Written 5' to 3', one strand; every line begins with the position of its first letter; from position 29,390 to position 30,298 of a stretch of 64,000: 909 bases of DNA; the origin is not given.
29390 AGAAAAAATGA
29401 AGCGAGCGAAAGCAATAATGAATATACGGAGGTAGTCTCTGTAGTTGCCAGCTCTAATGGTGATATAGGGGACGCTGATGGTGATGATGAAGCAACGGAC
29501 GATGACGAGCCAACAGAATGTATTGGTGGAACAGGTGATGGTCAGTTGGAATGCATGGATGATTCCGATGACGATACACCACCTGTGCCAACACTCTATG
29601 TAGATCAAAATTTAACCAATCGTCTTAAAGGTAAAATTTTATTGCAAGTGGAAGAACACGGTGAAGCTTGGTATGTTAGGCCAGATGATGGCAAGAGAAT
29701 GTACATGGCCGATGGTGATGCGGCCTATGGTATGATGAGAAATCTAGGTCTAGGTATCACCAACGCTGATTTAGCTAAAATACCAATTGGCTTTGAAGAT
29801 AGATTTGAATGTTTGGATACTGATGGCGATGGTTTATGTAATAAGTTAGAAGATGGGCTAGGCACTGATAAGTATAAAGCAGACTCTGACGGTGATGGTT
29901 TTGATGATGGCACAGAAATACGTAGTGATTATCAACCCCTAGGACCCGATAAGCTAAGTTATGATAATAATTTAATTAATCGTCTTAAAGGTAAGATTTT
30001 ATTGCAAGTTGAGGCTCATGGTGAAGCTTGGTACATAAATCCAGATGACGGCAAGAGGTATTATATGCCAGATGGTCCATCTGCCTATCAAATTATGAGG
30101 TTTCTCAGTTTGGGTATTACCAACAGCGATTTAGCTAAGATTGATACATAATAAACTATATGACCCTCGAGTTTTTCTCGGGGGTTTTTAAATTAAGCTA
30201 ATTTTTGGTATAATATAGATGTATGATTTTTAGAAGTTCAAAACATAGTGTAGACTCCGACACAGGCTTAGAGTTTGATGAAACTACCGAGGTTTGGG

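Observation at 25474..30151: Tandem paralogous giant secreted proteins sharing an uncharacterised C-terminal 'GEAWY' double-repeat module bridged by TSP3-like Ca-binding motifs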

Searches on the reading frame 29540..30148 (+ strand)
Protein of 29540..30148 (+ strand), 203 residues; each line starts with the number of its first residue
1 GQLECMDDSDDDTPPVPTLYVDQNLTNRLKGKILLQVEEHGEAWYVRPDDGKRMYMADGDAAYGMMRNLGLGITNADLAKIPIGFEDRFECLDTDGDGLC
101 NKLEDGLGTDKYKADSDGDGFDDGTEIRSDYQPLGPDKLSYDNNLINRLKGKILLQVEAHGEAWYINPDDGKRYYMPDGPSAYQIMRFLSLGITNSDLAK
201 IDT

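Call 9: search_solved_structures(query=window:29579-30148:+, max_evalue=10, show_alignments=2)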
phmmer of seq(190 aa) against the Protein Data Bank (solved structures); distinct sequences matched with E-value up to 10: 5.
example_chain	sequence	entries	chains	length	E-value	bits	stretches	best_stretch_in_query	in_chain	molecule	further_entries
4dou_A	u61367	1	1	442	0.48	13.2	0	128-161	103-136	Adiponectin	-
5wyj_BB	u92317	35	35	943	1.2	11.9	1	80-111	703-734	U3 small nucleolar RNA-associated protein 12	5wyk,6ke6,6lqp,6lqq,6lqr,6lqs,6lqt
7suk_LQ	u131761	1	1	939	1.3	11.9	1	80-111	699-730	U3 small nucleolar RNA-associated protein 12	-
5wlc_LQ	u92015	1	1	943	1.3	11.9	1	80-111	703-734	Utp12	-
4v1z_A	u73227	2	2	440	4.6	10.1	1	36-94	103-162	CELLOBIOHYDROLASE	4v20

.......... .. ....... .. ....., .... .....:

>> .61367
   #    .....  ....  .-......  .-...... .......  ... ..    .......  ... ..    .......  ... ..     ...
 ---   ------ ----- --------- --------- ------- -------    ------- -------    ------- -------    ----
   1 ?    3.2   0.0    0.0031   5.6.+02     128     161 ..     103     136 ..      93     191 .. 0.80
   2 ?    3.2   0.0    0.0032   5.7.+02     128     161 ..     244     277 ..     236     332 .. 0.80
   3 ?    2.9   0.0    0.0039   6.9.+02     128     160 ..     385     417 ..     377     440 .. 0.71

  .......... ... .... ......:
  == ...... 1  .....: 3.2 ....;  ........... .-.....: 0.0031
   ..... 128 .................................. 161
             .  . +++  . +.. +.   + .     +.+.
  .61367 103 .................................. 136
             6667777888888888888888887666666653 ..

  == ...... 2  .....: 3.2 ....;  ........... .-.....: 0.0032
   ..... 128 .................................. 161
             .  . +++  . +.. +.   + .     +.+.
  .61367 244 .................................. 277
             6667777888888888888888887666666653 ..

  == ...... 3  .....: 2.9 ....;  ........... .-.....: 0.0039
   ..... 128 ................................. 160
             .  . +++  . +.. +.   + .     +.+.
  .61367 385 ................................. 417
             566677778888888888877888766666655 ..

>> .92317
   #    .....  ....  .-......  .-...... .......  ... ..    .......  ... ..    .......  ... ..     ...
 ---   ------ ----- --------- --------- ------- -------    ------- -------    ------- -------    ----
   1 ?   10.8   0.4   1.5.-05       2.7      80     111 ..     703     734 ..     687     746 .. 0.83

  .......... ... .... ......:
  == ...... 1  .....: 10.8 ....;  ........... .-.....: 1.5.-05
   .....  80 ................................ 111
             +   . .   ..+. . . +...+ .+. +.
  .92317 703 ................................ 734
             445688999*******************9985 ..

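Call 24: predict_structure(protein=window:29540-30148:+)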
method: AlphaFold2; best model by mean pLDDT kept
length: 203 residues; sequences in the alignment: 1
mean_pLDDT: 37.0   pTM: 0.24
mean pLDDT of the five models: 37.0, 35.5, 31.8, 30.9, 30.3
residues with pLDDT >= 90: 0; 70-90: 0; 50-70: 5; < 50: 198
segments of 3 or more residues with pLDDT < 50: 1-34, 36-42, 46-54, 56-203
pLDDT, mean of each block of 10 residues (from residue 1): 34 36 38 44 50 47 40 38 28 31 32 35 31 28 35 36 43 42 38 35 31
secondary structure, 60 per line:
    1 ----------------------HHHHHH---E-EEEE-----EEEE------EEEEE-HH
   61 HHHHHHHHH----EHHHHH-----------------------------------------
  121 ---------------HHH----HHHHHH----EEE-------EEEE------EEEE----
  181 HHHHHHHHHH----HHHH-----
elements in order: H23-28 E34-37 E43-46 E53-57 H59-69 H75-79 H143-148 E153-155 E163-166 E173-176 H181-190 H195-198

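Call 31: find_homologous_proteins(query=A2, max_evalue=0.00001)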
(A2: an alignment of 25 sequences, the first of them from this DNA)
Query A2 (25 sequences) (183 aa, profile of the alignment): 1497 proteins with E <= 0.00001 among 8000 candidates; the best 120 are listed.
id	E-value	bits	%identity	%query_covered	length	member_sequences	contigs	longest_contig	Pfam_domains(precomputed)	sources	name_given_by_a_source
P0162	4.5e-96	338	60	99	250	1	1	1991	PF18884.6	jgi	-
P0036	7.0e-89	314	62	100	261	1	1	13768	PF18884.6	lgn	-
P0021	3.7e-87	309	74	98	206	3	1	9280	PF18884.6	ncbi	-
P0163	4.3e-87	309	70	99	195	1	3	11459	PF18884.6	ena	-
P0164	6.4e-87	308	66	93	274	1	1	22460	PF18884.6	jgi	jgi:hypothetical protein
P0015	1.3e-86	307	65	99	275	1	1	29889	PF18884.6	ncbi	ncbi:hypothetical protein COU00_02705, partial [Candidatus Falkowbacteria bacterium CG10_big_fil_rev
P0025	7.4e-85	301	75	97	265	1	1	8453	-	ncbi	-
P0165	7.5e-85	301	64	99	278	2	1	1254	PF18884.6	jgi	-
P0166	8.4e-85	301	64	99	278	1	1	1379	PF18884.6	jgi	jgi:hypothetical protein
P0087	3.8e-84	299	62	99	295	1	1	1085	PF18884.6,PF00082.28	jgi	jgi:hypothetical protein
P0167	4.2e-84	299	64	99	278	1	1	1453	PF18884.6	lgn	-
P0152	8.4e-84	298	61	100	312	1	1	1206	PF18884.6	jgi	-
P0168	8.6e-84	298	62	97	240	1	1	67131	-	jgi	jgi:hypothetical protein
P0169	1.0e-83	298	66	97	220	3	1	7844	PF18884.6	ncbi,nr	ncbi:MAG: hypothetical protein QG642_345, partial [Patescibacteria group bacterium]|nr:hypothetical 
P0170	1.6e-83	297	60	99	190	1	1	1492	PF18884.6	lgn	-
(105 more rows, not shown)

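Call 36: predict_structure(alignment_id=A2)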
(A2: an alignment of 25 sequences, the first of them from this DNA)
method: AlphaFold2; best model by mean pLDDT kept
length: 183 residues; sequences in the alignment: 25
mean_pLDDT: 87.0   pTM: 0.78
mean pLDDT of the five models: 87.0, 86.4, 85.1, 82.7, 80.5
residues with pLDDT >= 90: 80; 70-90: 99; 50-70: 4; < 50: 0
segments of 3 or more residues with pLDDT < 50: none
pLDDT, mean of each block of 10 residues (from residue 1): 90 83 86 83 76 89 85 93 90 96 95 91 94 80 86 85 74 89 91
secondary structure, 60 per line:
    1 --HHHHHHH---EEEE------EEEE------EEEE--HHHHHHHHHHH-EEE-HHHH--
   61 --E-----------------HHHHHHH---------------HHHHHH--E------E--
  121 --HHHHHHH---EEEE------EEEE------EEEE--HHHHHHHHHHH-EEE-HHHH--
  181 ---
elements in order: H3-9 E13-16 E23-26 E33-36 H39-49 E51-53 H55-58 H81-87 H103-108 H123-129 E133-136 E143-146 E153-156 H159-169 E171-173 H175-178

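Call 39: fold_search(model_id=the predicted structure, library=pdb)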
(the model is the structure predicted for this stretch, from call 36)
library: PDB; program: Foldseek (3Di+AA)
matches with E <= 10: 83; with E <= 0.001: 0
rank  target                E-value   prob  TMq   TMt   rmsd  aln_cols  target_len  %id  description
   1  7c7r_A                1.9e-01  1.00  0.24  0.11   1.7        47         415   36  Biofilm associated protein - B domain (released 2021-05-12)
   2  7c7u_A                2.7e-01  1.00  0.23  0.07   0.9        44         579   39  Biofilm associated protein - BSP domain (released 2021-05-12)
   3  7c7u_B                8.7e-01  0.98  0.22  0.07   0.9        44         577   39  Biofilm associated protein - BSP domain (released 2021-05-12)
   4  5ja9_C                2.4e+00  0.06  0.14  0.22   5.2        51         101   16  Crystal structure of the HigB2 toxin in complex with Nb6 (released 2017-04-05)
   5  9ix6_A                2.6e+00  0.03  0.14  0.05  13.1        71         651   17  Cryo-EM structure of Cas12X2 with crRNA (released 2026-02-04)
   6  5ejk_B                2.9e+00  0.01  0.17  0.13  24.1       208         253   12  Crystal structure of the Rous sarcoma virus intasome (released 2016-02-17)
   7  8g6f_E                3.3e+00  0.01  0.11  0.09  15.3       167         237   10  Structure of the Plasmodium falciparum 20S proteasome beta-6 A117D mutant complexed with inhibitor WLW-vs (released 2023-12-20)
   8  9o3f_E                3.7e+00  0.01  0.11  0.09  14.2       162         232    9  Plasmodium falciparum 20S proteasome bound to inhibitor 296 (released 2025-11-12)
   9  5wu7_B                3.7e+00  0.01  0.10  0.06  18.0       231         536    7  Crystal structure of GH57-type branching enzyme from hyperthermophilic archaeon Pyrococcus horikoshii (released 2017-03-08)
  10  2q7d_A                4.0e+00  0.02  0.09  0.05   9.1        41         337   20  Crystal Structure of Human Inositol 1,3,4-Trisphosphate 5/6-kinase (ITPK1) in complex with AMPPNP and Mn2+ (released 2007-07-03)
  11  8zqc_A                4.0e+00  0.01  0.15  0.04  15.8       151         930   12  Cryo-EM structure of Cas12X2 with crRNA and Target DNA (released 2025-06-04)
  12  8g6e_E                4.0e+00  0.01  0.12  0.10  14.4       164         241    8  Structure of the Plasmodium falciparum 20S proteasome complexed with inhibitor TDI-8304 (released 2023-12-20)
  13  8wh0_E                4.2e+00  0.04  0.13  0.06   8.3        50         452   14  MPOX E5 hexamer ssDNA and AMP-PNP bound conformation (released 2024-10-09)
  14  6gh9_B                4.5e+00  0.08  0.13  0.08   2.7        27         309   30  USP15 catalytic domain in complex with small molecule (released 2018-09-26)
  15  6ml1_B                4.5e+00  0.06  0.11  0.07   3.3        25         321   28  Structure of the USP15 deubiquitinase domain in complex with an affinity-matured inhibitory Ubv (released 2019-01-23)
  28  9dn3                  5.7e+00  0.00  0.07  0.06  10.0        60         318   17  Crystal Structure of Human Inositol 1,3,4-Trisphosphate 5/6-kinase (ITPK1) in Complex with an Inhibitor 9-cylcopentylade (released 2025-02-19)
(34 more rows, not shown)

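Call 46: fold_search(model_id=the predicted structure, library=viral)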
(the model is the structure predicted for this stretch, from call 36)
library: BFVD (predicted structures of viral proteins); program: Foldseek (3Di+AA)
matches with E <= 10: 276; with E <= 0.001: 0
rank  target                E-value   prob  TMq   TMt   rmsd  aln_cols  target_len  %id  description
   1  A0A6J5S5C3            8.0e-03  1.00  0.23  0.16   9.7        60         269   37  Uncharacterized protein [uncultured Caudovirales phage]
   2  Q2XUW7                7.1e-02  1.00  0.24  0.10   0.7        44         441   41  (no name in the UniProt tables at hand)
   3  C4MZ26                4.4e-01  0.57  0.16  0.30   2.5        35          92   26  Uncharacterized protein [Escherichia phage JSE]
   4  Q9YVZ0                4.4e-01  0.03  0.14  0.15  17.5       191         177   10  Uncharacterized protein [Melanoplus sanguinipes entomopoxvirus]
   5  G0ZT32                8.6e-01  0.12  0.15  0.30   8.2        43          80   21  DNA polymerase (Fragment) [Aeromonas phage PAS-1]
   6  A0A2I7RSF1            8.6e-01  0.02  0.14  0.12  24.3       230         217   12  (no name in the UniProt tables at hand)
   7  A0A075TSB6            9.2e-01  0.08  0.13  0.27   8.8        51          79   16  ORF45 [Helicoverpa SNPV AC53]
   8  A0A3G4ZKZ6            1.2e+00  0.03  0.13  0.13  14.4       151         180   12  Uncharacterized protein [Terrestrivirus sp.]
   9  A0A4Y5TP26            1.4e+00  0.14  0.12  0.03   2.3        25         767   20  (no name in the UniProt tables at hand)
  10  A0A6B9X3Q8            1.8e+00  0.33  0.17  0.35   2.3        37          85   14  Uncharacterized protein [Escherichia phage kvi]
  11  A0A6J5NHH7            1.8e+00  0.08  0.13  0.05  11.0        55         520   11  Uncharacterized protein [uncultured Caudovirales phage]
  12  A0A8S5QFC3            1.8e+00  0.03  0.18  0.10  20.4       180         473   11  Minor capsid protein [Siphoviridae sp. ctoRD1]
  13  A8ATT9                1.9e+00  0.21  0.17  0.11   2.7        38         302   13  (no name in the UniProt tables at hand)
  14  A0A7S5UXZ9            1.9e+00  0.16  0.13  0.26   2.8        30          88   13  (no name in the UniProt tables at hand)
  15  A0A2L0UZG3            1.9e+00  0.06  0.17  0.28  11.3        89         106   15  Uncharacterized protein [Agrobacterium phage Atu_ph07]
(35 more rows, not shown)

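Call 48: search_protein_families(library=pfam, alignment_id=A2, max_evalue=10)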
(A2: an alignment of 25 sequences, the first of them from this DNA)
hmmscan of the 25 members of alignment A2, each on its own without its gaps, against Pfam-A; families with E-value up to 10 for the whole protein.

A. member 1, seq(183 aa): 8 families
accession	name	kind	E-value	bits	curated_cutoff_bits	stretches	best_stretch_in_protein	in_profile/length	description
PF18884.5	TSP3_bac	-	0.0011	19.2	25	2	73-90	1-18/22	Bacterial TSP3 repeat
PF12667.13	NigD_N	-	0.0022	18.6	24.3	1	16-40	5-29/67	NigD-like N-terminal OB domain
PF13202.12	EF-hand_5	-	0.016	15.1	25.9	1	66-78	2-14/25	EF hand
PF02513.24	Spin-Ssty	-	0.086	13.1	25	0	123-150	13-40/50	Spin/Ssty Family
PF00036.39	EF-hand_1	-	0.12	12.4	25.4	1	65-82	2-19/29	EF hand domain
PF02036.22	SCP2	-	0.2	12.4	21.3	0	3-32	13-43/101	SCP-2 sterol transfer family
PF20942.3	DUF4785_2nd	-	0.25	11.8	30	0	9-27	62-82/105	Domain of unknown function (DUF4785) central domain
PF13405.12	EF-hand_6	-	0.75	10.2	25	1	65-82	2-19/30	EF-hand domain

B. families by the number of members that match (of 25 scanned): 41 families (the first 25 are shown)
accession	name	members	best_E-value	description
PF18884.5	TSP3_bac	25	1.8e-13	Bacterial TSP3 repeat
PF20942.3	DUF4785_2nd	12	0.013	Domain of unknown function (DUF4785) central domain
PF00036.39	EF-hand_1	8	0.00096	EF hand domain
PF13405.12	EF-hand_6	8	0.0016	EF-hand domain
PF13202.12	EF-hand_5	8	0.016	EF hand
PF03495.19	Binary_toxB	7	0.011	Clostridial binary toxin B/anthrax toxin PA Ca-binding domain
PF02412.23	TSP_3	7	0.056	Thrombospondin type 3 repeat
PF00519.23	PPV_E1_C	6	0.0047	Papillomavirus helicase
PF18346.7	SH3_15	6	0.046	Mind bomb SH3 repeat domain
PF02983.19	Pro_Al_protease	5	0.0065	Alpha-lytic protease prodomain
PF02036.22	SCP2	4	0.0077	SCP-2 sterol transfer family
PF13806.12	Rieske_2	4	0.045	Rieske-like [2Fe-2S] domain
PF22145.1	GtfA_EBD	3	0.016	GtfA extended beta-sheet domain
PF02513.24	Spin-Ssty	3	0.017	Spin/Ssty Family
PF13499.12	EF-hand_7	3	0.029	EF-hand domain pair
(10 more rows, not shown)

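Call 52: find_related_loci(query=A2, collection=metagenome_contigs, flank=10000)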
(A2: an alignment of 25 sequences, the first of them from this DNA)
Query A2 (183 aa) in metagenome_contigs; peptide patterns used: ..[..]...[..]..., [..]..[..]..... (x = any residue, [..] = any of these).
600 stretches matched a pattern (row limit reached: there are more); 589 encode a relative of the query (tblastn E <= 1e-3); the best 80 are kept; 80 distinct loci.
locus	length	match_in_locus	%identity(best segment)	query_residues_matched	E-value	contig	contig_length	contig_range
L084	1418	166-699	78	4-181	2e-98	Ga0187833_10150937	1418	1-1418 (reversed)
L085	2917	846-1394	79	1-181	1e-89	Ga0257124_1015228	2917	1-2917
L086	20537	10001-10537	74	2-182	3e-87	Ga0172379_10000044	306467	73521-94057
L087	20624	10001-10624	69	1-182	2e-83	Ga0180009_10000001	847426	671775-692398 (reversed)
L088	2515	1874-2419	69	1-181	7e-85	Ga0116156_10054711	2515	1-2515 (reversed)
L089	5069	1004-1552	68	1-181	1e-80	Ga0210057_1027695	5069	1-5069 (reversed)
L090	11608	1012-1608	65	1-181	4e-79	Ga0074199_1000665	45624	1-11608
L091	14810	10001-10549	65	1-182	4e-76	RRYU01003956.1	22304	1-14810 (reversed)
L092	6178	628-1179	62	1-181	4e-76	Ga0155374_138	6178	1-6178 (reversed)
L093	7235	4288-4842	65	1-182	1e-75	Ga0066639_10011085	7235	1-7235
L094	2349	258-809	65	1-182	2e-77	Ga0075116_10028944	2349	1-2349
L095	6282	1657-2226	63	1-183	3e-75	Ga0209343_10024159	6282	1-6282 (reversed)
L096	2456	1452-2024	65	3-182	2e-76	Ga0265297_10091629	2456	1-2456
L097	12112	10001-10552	61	1-182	2e-74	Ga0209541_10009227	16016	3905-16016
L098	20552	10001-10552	61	1-181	2e-73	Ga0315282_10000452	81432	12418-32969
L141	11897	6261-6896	54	2-181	1e-60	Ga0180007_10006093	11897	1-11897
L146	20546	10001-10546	54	1-181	1e-58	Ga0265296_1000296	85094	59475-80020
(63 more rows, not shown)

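Call 57: find_related_loci(query=A2, collection=viral_contigs, flank=8000)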
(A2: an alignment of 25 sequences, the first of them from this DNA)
Query A2 (183 aa) in viral_contigs; peptide patterns used: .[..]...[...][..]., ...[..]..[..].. (x = any residue, [..] = any of these).
16 stretches matched a pattern; 2 encode a relative of the query (tblastn E <= 1e-3); 2 distinct loci.
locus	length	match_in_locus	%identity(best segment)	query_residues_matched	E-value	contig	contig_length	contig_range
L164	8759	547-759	62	2-181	2e-24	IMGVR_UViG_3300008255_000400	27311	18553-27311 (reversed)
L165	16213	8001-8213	62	2-181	2e-24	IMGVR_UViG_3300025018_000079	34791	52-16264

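Call 67: search_protein_families(library=pfam, proteins=[L146:5444-10555:+, L146:10580-16975:+, L090:5497-7362:+, L090:7443-9716:+, L141:5120-6070:+, L141:6177-7640:+, L098:7970-10558:+, L098:10828-13032:-], max_evalue=0.001)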
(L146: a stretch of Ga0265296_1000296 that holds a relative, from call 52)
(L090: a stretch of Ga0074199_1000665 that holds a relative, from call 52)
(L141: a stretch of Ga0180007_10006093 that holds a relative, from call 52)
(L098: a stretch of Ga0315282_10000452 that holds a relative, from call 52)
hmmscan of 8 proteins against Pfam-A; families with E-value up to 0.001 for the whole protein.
L146:5444-10555:+ (1704 aa): 5 families
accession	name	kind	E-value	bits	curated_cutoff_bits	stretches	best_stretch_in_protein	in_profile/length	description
PF18998.6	Flg_new_2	-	2.6e-25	88.6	23.6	2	83-158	1-70/73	Divergent InlB B-repeat domain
PF07705.17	CARDB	-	2e-16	60.5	22.7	2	919-1024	1-101/101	CARDB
PF10342.15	Kre9_KNH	-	3e-10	41.1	24.6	1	494-558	1-67/94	Kre9/KNH-like N-terminal Ig-like domain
PF18884.5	TSP3_bac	-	1.8e-06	28.1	25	1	1592-1612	1-21/22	Bacterial TSP3 repeat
PF13088.12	BNR_2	-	8.2e-05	22.5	31.4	1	1040-1213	48-226/277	BNR repeat-like domain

L146:10580-16975:+ (2132 aa): 8 families
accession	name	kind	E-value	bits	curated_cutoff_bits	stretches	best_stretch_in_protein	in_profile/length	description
PF17957.7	Big_7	-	1.8e-60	201.9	24.1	5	790-858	1-70/70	Bacterial Ig domain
PF13385.13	Laminin_G_3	-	2.6e-25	89.8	27.6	1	155-309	2-151/151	Concanavalin A-like lectin/glucanases superfamily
PF25275.1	Golvesin_C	-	9.9e-19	68.2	31.6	1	1388-1494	27-131/132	Golvesin C-terminal domain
PF19077.6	Big_13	-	2.2e-15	57.4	27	1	315-361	55-100/102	Bacterial Ig-like domain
PF00041.27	fn3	-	2.1e-14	53.9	25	2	697-775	1-80/84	Fibronectin type III domain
PF09136.16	Glucodextran_B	-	2.7e-11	43.7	27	2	1604-1681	1-74/83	Glucodextranase, domain B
PF13750.12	Big_3_3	-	1.2e-06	28.7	27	0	326-367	5-47/157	Bacterial Ig-like domain (group 3)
PF15983.10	DUF4767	-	3.8e-05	24.5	27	0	1735-1787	48-102/139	Domain of unknown function (DUF4767)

L090:5497-7362:+ (622 aa): 2 families
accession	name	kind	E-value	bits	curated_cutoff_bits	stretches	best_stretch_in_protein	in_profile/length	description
PF00082.27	Peptidase_S8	-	2.4e-49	168.6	21.8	1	172-437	2-269/288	Subtilase family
PF01833.30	TIG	-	0.00029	21.2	20.9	1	46-103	3-59/84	IPT/TIG domain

L090:7443-9716:+ (758 aa): 1 family
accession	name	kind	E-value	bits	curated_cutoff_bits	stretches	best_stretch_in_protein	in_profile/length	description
PF18884.5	TSP3_bac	-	0.00018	21.7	25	0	643-660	1-18/22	Bacterial TSP3 repeat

L141:5120-6070:+ (317 aa): 1 family
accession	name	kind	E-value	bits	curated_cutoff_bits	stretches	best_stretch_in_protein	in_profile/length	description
PF12587.13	DUF3761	-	7.3e-08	33.2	29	1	289-316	55-82/82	Protein of unknown function (DUF3761)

L141:6177-7640:+ (488 aa): 1 family
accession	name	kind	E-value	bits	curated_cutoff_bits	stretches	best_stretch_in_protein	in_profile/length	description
PF18884.5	TSP3_bac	-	9.3e-06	25.8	25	1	122-141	1-19/22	Bacterial TSP3 repeat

L098:7970-10558:+ (863 aa): 2 families
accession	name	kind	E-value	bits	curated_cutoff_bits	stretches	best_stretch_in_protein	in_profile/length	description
PF07752.16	S-layer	-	2.2e-27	96.2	30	2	192-284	110-203/259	S-layer protein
PF18884.5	TSP3_bac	-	2.6e-07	30.8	25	1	772-791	1-20/22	Bacterial TSP3 repeat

L098:10828-13032:- (735 aa): 6 families
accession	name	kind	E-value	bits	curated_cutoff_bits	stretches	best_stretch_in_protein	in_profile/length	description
PF16656.11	Pur_ac_phosph_N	-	3.5e-08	34.3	30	1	36-120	6-92/93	Purple acid Phosphatase, N-terminal domain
PF00050.26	Kazal_1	-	6.6e-08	32.9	21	1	467-506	7-49/49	Kazal-type serine protease inhibitor domain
PF07648.20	Kazal_2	-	2.8e-07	31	22.8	1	469-506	4-48/48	Kazal-type serine protease inhibitor domain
PF18884.5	TSP3_bac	-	3.3e-07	30.5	25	1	619-639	1-21/22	Bacterial TSP3 repeat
PF07705.17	CARDB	-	0.00015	22.4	22.7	1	128-256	1-100/101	CARDB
PF00041.27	fn3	-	0.0003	21.4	25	1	31-111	3-75/84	Fibronectin type III domain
